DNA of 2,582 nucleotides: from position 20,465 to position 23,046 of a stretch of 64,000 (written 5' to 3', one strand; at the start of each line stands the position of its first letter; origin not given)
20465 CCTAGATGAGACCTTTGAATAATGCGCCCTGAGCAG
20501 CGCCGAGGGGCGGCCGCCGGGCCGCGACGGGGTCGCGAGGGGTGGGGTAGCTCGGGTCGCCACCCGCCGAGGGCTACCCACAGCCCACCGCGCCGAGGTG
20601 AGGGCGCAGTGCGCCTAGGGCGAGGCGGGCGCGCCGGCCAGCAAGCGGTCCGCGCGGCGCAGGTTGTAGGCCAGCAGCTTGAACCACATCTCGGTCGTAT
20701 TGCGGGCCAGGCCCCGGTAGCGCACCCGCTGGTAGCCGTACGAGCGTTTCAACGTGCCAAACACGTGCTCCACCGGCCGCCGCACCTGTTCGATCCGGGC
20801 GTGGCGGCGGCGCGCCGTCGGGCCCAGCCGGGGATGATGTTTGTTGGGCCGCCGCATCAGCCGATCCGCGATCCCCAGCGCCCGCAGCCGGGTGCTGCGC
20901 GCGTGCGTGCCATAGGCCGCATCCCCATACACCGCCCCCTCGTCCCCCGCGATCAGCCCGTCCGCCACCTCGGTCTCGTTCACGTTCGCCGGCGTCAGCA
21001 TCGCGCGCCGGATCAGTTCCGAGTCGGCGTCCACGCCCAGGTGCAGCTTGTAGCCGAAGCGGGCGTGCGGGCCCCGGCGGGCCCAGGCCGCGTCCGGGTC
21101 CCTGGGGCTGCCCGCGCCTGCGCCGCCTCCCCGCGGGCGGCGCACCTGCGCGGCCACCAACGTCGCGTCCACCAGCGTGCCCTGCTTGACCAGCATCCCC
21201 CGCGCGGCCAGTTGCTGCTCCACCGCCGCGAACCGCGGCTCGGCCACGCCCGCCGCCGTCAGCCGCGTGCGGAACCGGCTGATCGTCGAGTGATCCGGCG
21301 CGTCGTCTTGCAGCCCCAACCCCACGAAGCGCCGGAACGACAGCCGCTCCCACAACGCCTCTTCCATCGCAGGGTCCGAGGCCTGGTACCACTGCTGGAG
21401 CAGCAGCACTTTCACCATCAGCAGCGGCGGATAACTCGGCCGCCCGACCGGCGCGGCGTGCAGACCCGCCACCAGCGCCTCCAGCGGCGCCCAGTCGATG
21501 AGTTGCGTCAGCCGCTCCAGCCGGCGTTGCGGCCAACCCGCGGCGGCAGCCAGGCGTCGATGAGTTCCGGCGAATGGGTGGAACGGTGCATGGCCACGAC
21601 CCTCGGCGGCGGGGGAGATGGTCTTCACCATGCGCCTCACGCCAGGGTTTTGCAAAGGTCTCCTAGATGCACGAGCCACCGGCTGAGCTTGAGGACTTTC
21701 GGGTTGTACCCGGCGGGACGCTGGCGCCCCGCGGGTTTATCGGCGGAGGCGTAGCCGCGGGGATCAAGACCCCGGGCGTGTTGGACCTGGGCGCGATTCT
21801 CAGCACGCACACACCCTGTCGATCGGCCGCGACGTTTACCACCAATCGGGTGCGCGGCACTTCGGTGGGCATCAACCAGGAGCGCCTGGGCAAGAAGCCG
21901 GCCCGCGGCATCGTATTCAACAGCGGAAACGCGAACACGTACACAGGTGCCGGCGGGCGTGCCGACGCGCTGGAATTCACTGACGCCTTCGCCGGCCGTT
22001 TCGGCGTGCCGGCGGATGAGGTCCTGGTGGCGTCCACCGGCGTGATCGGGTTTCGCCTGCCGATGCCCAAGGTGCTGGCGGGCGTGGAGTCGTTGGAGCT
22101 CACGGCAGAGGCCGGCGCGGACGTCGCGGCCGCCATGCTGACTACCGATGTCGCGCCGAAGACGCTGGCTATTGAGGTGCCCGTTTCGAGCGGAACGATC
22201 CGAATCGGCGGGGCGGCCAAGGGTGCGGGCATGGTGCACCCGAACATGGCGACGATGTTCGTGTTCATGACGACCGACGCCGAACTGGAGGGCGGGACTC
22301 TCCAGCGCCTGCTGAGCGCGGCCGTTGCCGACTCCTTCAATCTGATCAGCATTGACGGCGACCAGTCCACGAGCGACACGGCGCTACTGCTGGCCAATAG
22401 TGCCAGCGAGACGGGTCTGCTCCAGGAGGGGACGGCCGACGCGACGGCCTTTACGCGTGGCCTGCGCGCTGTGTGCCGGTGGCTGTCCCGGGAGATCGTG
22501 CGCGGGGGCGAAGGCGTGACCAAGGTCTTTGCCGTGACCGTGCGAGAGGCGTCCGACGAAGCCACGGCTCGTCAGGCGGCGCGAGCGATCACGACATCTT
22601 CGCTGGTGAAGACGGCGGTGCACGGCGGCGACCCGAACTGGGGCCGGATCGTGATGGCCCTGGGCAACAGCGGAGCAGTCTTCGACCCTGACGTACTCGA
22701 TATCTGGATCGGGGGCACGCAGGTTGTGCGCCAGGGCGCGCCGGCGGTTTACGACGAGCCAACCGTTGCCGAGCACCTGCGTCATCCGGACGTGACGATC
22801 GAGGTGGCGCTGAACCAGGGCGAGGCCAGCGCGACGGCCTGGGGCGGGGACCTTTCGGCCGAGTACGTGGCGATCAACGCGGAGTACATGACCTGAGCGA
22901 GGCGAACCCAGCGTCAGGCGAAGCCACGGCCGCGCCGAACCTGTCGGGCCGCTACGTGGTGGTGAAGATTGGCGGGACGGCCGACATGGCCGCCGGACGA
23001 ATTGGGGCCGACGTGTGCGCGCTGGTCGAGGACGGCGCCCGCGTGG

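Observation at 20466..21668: IS5-family insertion sequence inserted exactly between the argC stop codon and the argJ start codon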

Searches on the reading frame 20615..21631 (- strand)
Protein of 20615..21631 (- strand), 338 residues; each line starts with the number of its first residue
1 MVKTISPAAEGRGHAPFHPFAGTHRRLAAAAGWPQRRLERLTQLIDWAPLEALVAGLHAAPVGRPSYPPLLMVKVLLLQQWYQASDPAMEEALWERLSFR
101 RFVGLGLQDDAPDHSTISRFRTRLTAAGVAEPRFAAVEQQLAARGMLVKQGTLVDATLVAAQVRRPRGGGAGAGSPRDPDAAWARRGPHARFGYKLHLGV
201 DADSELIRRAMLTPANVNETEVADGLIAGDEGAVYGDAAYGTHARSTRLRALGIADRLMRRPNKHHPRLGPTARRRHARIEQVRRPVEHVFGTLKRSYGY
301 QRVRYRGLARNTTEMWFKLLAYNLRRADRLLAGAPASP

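Call 4: search_protein_families(library=pfam, proteins=[window:20615-21631:-])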
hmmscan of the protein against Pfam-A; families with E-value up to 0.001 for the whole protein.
window:20615-21631:- (338 aa): 4 families
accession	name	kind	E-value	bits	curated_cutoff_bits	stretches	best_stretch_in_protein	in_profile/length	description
PF01609.27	DDE_Tnp_1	-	2e-26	93.5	23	1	149-324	4-200/200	Transposase DDE domain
PF05598.16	DUF772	-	2.4e-25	88.8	23.1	1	63-130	1-67/74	Transposase domain (DUF772)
PF13751.12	DDE_Tnp_1_6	-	4.4e-09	37.1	25.1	1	280-326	76-123/125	Transposase DDE domain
PF13612.12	DDE_Tnp_1_3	-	6e-06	26.8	27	1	192-255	44-106/155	Transposase DDE domain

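Call 7: search_protein_families(library=ncbifam, proteins=[window:20615-21631:-])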
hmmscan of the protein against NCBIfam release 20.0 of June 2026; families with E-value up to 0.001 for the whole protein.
window:20615-21631:- (338 aa): 7 families
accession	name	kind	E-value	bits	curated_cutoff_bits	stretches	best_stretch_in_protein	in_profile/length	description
NF033581.1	transpos_IS5_4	equivalog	2.7e-84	282.9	140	1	37-324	1-284/285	IS5 family transposase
NF033551.1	transpos_IS1182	equivalog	1.5e-52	179.1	270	3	39-166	25-153/488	IS1182 family transposase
NF033578.1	transpos_IS5_1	equivalog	5.6e-25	88.3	275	2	35-166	16-151/419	IS5 family transposase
NF033593.1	transpos_ISNCY_1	equivalog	2.4e-18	66.1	325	2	178-327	283-442/444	ISNCY family transposase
NF033520.1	transpos_IS982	equivalog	1.8e-13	50.6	130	1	187-325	102-242/243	IS982 family transposase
NF033579.1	transpos_IS5_2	equivalog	2.2e-13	50.4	140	1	194-325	140-288/289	IS5 family transposase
NF033592.1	transpos_IS4_1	equivalog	2.2e-08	33.6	115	1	184-272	125-217/332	IS4 family transposase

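Call 8: find_homologous_proteins(query=window:20615-21631:-)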
Query window:20615-21631:- (338 aa): 3018 proteins with E <= 0.001 among 8000 candidates; the best 120 are listed.
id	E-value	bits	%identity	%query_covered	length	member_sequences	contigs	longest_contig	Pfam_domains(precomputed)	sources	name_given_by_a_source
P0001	4.5e-211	718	96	100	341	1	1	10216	PF01609.28,PF13751.13,PF05598.17,PF13612.13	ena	-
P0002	1.7e-191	654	99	89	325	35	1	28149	PF01609.28,PF13751.13,PF05598.17,PF13612.13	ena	-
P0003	8.2e-190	648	98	89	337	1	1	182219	PF01609.28,PF13751.13,PF05598.17,PF13612.13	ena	-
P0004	1.9e-180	618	93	89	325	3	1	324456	PF01609.28,PF13751.13,PF05598.17,PF13612.13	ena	-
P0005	1.7e-179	614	93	89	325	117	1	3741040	PF01609.28,PF13751.13,PF05598.17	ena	-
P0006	4.0e-176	603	91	89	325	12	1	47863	PF01609.28,PF13751.13,PF05598.17,PF13612.13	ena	-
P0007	1.8e-169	581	89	89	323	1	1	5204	PF01609.28,PF13751.13,PF05598.17,PF13612.13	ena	-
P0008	3.6e-169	580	89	89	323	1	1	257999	PF01609.28,PF13751.13,PF05598.17,PF13612.13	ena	-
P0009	4.2e-169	580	88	89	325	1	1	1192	PF01609.28,PF13751.13,PF05598.17,PF13612.13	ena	-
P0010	1.2e-168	579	88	89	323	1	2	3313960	PF01609.28,PF13751.13,PF05598.17,PF13612.13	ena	-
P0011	1.2e-167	575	88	89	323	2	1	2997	PF01609.28,PF13751.13,PF05598.17,PF13612.13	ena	-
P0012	4.2e-167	574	87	89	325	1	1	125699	PF01609.28,PF13751.13,PF05598.17,PF13612.13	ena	-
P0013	4.9e-167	573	88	89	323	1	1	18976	PF01609.28,PF13751.13,PF05598.17,PF13612.13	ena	-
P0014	3.9e-166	570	86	89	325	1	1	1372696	PF01609.28,PF13751.13,PF05598.17,PF13612.13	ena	-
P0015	1.0e-165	569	86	89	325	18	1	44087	PF01609.28,PF13751.13,PF05598.17,PF13612.13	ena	-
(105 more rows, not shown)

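Call 14: find_encoding_contigs(protein=P0001, flank=5000, max_places=6)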
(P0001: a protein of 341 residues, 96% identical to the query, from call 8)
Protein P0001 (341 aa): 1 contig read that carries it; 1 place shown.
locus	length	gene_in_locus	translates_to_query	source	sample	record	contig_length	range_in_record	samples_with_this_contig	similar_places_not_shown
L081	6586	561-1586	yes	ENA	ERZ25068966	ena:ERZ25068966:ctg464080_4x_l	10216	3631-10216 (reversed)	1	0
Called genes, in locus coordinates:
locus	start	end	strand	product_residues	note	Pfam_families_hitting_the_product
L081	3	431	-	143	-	?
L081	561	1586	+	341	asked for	PF05598:DUF772, PF01609:DDE_Tnp_1, PF13612:DDE_Tnp_1_3 (weak), PF13751:DDE_Tnp_1_6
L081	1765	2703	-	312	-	PF01548:DEDD_Tnp_IS110, PF02371:Transposase_20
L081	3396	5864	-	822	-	PF02861:Clp_N, PF23569:NBD_SMAX1 (weak), PF00004:AAA, PF17871:AAA_lid_9, PF00004:AAA, PF07724:AAA_2, PF07728:AAA_5, PF10431:ClpB_D2-small, +6 more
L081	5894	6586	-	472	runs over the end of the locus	PF00575:S1 (weak), PF23459:S1_RRP5 (faint), PF00575:S1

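Call 15: find_encoding_contigs(protein=P0002, flank=3000, max_places=10)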
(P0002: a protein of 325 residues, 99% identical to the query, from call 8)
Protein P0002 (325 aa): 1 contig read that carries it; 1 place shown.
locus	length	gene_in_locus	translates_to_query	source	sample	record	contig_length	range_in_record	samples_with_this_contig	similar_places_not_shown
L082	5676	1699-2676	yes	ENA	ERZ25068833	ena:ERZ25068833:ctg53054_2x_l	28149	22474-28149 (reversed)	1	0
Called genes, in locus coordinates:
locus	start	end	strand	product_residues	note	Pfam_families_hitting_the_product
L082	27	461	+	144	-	-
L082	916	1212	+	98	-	-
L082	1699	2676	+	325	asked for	PF05598:DUF772, PF01609:DDE_Tnp_1, PF13612:DDE_Tnp_1_3 (weak), PF13751:DDE_Tnp_1_6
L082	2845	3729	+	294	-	PF13531:SBP_bac_11, PF01547:SBP_bac_1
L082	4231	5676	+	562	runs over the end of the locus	PF00528:BPD_transp_1, PF00005:ABC_tran, PF13304:AAA_21 (faint)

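Call 16: find_encoding_contigs(protein=P0003, flank=3000, max_places=6)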
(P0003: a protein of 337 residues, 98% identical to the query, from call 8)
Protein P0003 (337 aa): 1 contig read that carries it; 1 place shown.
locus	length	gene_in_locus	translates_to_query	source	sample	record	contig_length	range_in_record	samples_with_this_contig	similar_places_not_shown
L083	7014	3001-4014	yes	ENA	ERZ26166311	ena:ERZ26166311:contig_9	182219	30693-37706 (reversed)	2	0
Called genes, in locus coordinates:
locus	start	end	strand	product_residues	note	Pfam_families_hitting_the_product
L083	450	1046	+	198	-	PF01965:DJ-1_PfpI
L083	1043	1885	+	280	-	PF01261:AP_endonuc_2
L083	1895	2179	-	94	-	-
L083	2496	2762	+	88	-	PF01243:PNPOx_N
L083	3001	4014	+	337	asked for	PF05598:DUF772, PF01609:DDE_Tnp_1, PF13612:DDE_Tnp_1_3 (weak), PF13751:DDE_Tnp_1_6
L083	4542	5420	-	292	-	PF05721:PhyH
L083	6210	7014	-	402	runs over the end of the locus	PF00884:Sulfatase, PF01663:Phosphodiest (faint), PF16347:SGSH_C (weak)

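Call 22: find_encoding_contigs(protein=P0005, flank=1500, max_places=10)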
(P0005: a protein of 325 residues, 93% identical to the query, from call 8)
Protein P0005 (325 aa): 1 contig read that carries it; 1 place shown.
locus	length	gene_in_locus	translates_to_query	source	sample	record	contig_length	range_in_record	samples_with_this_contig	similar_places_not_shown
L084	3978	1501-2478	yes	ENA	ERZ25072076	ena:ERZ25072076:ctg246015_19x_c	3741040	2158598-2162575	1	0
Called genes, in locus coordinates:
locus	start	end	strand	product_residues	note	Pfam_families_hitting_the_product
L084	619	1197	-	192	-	PF14333:DUF4389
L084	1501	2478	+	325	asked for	PF05598:DUF772, PF01609:DDE_Tnp_1, PF13751:DDE_Tnp_1_6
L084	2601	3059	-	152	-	PF01244:Peptidase_M19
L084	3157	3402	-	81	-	-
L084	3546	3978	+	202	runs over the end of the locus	PF03400:DDE_Tnp_IS1 (faint)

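Call 23: find_encoding_contigs(protein=P0004, flank=1500, max_places=10)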
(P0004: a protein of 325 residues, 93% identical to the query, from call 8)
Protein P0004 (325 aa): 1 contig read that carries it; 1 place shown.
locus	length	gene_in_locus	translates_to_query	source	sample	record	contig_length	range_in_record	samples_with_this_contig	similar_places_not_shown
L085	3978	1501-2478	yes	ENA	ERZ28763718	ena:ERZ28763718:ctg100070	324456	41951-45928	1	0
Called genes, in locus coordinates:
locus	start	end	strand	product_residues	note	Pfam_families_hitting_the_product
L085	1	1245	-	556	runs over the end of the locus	PF01547:SBP_bac_1, PF13416:SBP_bac_8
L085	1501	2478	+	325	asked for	PF05598:DUF772, PF01609:DDE_Tnp_1, PF13612:DDE_Tnp_1_3 (weak), PF13751:DDE_Tnp_1_6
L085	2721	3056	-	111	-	-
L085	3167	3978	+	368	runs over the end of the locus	PF01408:GFO_IDH_MocA, PF02894:GFO_IDH_MocA_C (weak), PF22725:GFO_IDH_MocA_C3 (weak)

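Call 24: find_encoding_contigs(protein=P0006, flank=1500, max_places=10)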
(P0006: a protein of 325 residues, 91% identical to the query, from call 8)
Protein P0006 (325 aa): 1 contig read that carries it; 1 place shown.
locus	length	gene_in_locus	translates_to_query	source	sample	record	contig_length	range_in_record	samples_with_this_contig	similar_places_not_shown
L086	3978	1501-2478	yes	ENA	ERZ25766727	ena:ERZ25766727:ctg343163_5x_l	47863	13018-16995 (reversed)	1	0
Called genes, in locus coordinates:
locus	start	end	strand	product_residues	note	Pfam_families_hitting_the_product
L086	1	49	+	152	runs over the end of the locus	PF13419:HAD_2, PF00702:Hydrolase, PF13242:Hydrolase_like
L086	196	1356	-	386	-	PF10103:Zincin_2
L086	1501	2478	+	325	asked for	PF05598:DUF772, PF01609:DDE_Tnp_1, PF13612:DDE_Tnp_1_3 (weak), PF13751:DDE_Tnp_1_6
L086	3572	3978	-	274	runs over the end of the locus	-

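Call 28: search_dna_similar(query=P0002, collection=plasmids, mode=protein, max_rows=15)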
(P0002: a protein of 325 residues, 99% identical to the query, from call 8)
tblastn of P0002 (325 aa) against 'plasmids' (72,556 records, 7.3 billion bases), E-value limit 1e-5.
The search stops at 5000 records and this limit was reached: more records match than are counted here, and every count below describes the 5000 best-scoring records only.
Records with a match: at least 5000; places in all: 10553; records where one place covers at least 80% of the query: 4995.
Best place of each record, by identity: <60% 5000.
By first word of the organism name: Klebsiella 2230; Escherichia 1209; Enterobacter 522; Citrobacter 269; Salmonella 175; Pseudomonas 129; Ralstonia 84; Raoultella 62; Xanthomonas 51; Serratia 26; and 62 more.
By predicted mobility (MOB-suite, as given by PLSDB): conjugative 3348; non-mobilizable 998; mobilizable 654.
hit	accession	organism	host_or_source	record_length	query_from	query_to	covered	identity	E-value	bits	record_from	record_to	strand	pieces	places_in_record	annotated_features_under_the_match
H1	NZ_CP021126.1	Rhizobium sp. Kim5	Phaseolus vulgaris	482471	3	313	96%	46.1%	7e-74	254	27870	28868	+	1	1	IS5 family transposase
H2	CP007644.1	Rhizobium etli bv. phaseoli str. IE4803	Phaseolus vulgaris,whole organism,nodule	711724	3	313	96%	46.1%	9e-74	254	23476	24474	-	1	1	none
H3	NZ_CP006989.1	Rhizobium etli bv. mimosae str. IE4771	Phaseolus vulgaris,whole organism,nodule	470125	3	313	96%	45.8%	5e-73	251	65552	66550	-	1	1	IS5 family transposase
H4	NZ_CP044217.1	Mesorhizobium terrae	soil,soil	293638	25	313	89%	46.2%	2e-66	233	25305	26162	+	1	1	IS5 family transposase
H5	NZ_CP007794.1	Azospirillum argentinense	Triticum aestivum L.,Root,wheat ...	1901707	11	314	94%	43.5%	2e-60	215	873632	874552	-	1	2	record has no annotation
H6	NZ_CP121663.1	Rhizobium sp. CB3090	Gliricidia sp.,cell culture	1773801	15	313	92%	44.1%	3e-67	235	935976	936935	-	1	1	record has no annotation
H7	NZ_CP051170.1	Ralstonia pseudosolanacearum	Whole organism,potato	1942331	18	323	94%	36.8%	1e-36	206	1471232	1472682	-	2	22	none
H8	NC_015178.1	Acidiphilium multivorum AIU301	-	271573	17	321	94%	36.9%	3e-47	177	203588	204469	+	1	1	IS5 family transposase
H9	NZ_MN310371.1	Pseudomonas monteilii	-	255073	21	321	93%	37.0%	2e-38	152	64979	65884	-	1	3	IS5 family transposase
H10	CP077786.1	Xanthomonas perforans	"Ipomoea aquatic",cell culture,diseased ...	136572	21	311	90%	38.1%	3e-39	154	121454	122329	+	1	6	record has no annotation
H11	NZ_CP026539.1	Solidesulfovibrio carbinolicus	-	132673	2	314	96%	35.4%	4e-50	185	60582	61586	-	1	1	IS5 family transposase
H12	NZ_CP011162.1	Xanthomonas citri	Citrus x aurantiifolia,cell culture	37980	21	311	90%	37.9%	7e-41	159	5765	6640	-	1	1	IS5 family transposase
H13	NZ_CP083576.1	Xanthomonas phaseoli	Manihot esculenta Crantz,single ...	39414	21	311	90%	37.9%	7e-41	159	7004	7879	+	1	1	IS5 family transposase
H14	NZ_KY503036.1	Pseudomonas fluorescens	-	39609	25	321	91%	37.0%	1e-36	146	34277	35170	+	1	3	IS5-like element ISPre1 family transposase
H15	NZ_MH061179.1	Pseudomonas fluorescens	-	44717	25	321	91%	37.0%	1e-36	146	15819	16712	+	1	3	IS5-like element ISPre1 family transposase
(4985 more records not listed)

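Call 52: find_encoding_contigs(protein=window:20615-21631:-, flank=4000, max_places=10)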
Protein window:20615-21631:- (338 aa): no gene with exactly this product is on record in the collection.

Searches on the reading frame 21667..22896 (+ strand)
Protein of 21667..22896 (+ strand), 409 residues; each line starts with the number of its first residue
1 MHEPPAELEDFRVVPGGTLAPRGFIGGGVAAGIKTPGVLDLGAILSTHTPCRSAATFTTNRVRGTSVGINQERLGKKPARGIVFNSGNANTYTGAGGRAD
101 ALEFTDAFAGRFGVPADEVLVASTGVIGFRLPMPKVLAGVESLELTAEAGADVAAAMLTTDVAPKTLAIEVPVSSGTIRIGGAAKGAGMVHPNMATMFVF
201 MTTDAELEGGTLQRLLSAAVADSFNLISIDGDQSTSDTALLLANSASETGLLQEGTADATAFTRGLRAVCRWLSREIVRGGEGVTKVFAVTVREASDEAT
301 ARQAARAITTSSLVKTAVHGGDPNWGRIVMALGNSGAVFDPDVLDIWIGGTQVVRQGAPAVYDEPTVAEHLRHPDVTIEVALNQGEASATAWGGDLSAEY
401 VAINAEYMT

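Call 4: search_protein_families(library=pfam, proteins=[window:21667-22896:+])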
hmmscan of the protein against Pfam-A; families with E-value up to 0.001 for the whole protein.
window:21667-22896:+ (409 aa): 1 family
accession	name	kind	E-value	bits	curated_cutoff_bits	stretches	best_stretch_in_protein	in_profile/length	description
PF01960.23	ArgJ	-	1.4e-130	435.9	32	1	28-409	4-377/377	ArgJ family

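Call 7: search_protein_families(library=ncbifam, proteins=[window:21667-22896:+])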
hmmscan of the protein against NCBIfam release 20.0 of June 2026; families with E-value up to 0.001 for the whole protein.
window:21667-22896:+ (409 aa): 2 families
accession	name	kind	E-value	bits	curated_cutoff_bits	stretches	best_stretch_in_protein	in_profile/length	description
NF003802.0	PRK05388.1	equivalog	8.3e-131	436.2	351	1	18-409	7-400/400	bifunctional glutamate N-acetyltransferase/amino-acid acetyltransferase ArgJ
TIGR00120.1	ArgJ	equivalog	8.5e-119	397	298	1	15-409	2-405/405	bifunctional ornithine acetyltransferase/N-acetylglutamate synthase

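Call 10: find_encoding_contigs(protein=window:21667-22896:+, flank=4000, max_places=10)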
Protein window:21667-22896:+ (409 aa): no gene with exactly this product is on record in the collection.

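Call 12: find_related_loci(query=window:21667-22893:+, collection=genome_contigs, flank=6000)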
Query window:21667-22893:+ (409 aa) in genome_contigs; peptide patterns used: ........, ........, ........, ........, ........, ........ (x = any residue, [..] = any of these).
600 stretches matched a pattern (row limit reached: there are more); 474 encode a relative of the query (tblastn E <= 1e-3); the best 80 are kept; 80 distinct loci.
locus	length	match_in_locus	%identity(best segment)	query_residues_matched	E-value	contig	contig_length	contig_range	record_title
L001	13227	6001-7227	89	1-409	0e+0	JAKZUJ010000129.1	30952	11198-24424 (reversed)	MAG: Chloroflexota bacterium isolate Langseth_MAG_00082 Langseth_MAG_00082_000000000129, whole genome shotgun sequence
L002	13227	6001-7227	85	1-409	0e+0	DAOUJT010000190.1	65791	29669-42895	MAG TPA_asm: Chloroflexota bacterium isolate S34_278 k113_142663, whole genome shotgun sequence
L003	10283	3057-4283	86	1-409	0e+0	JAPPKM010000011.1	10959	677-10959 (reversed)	MAG: Chloroflexota bacterium isolate RHO2_bin_72 NODE_6895_length_10959_cov_10.160125, whole genome shotgun sequence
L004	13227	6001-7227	85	1-409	0e+0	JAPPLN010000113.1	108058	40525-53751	MAG: Chloroflexota bacterium isolate RHO3_bin_23 NODE_438_length_108058_cov_33.682888, whole genome shotgun sequence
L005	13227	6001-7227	84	1-409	0e+0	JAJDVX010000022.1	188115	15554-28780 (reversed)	MAG: Chloroflexota bacterium isolate jk18x22bins.70 k141_272776, whole genome shotgun sequence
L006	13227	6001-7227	85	1-409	0e+0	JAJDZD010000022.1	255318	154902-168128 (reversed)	MAG: Chloroflexota bacterium isolate jk18x40bins.16 k141_2308750, whole genome shotgun sequence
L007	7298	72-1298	86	1-409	0e+0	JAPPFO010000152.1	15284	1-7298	MAG: Chloroflexota bacterium isolate RHO1_bin_32 NODE_5656_length_15284_cov_5.290695, whole genome shotgun sequence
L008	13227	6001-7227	84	1-409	0e+0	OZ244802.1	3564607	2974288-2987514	MAG: Chloroflexota bacterium isolate 0351a3fc-03c6-4ac3-ab3a-8938ce3ed692 genome assembly, chromosome: 1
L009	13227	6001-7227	83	1-409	0e+0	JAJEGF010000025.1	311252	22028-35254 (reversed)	MAG: Chloroflexota bacterium isolate p16x44bins.42 k141_958695, whole genome shotgun sequence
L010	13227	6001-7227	83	1-409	0e+0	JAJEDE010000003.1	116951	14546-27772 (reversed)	MAG: Chloroflexota bacterium isolate jk18xAbins.55 k141_407610, whole genome shotgun sequence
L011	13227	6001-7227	93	1-409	0e+0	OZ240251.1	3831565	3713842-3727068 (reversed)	MAG: Chloroflexota bacterium isolate d34784d7-597f-4c6c-9d13-8b2b1f638dff genome assembly, chromosome: 1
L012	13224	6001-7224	73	1-408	0e+0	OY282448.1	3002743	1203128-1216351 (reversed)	MAG: uncultured Chloroflexota bacterium genome assembly, chromosome: 1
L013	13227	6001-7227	86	1-409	0e+0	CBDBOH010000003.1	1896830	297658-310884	MAG: Chloroflexota bacterium isolate 6ed94c95-c701-4cc9-8e12-bdeb5c957f40 genome assembly, contig: contig_3, whole genom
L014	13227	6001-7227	63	1-409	3e-161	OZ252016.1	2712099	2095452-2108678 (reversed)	MAG: Chloroflexota bacterium isolate c55ced2e-1ba6-4635-9983-d2261847e0b0 genome assembly, chromosome: 1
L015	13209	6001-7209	63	7-409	8e-161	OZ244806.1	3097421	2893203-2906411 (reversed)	MAG: Chloroflexota bacterium isolate 600da572-970b-48f2-b46a-9436f58df6f3 genome assembly, chromosome: 1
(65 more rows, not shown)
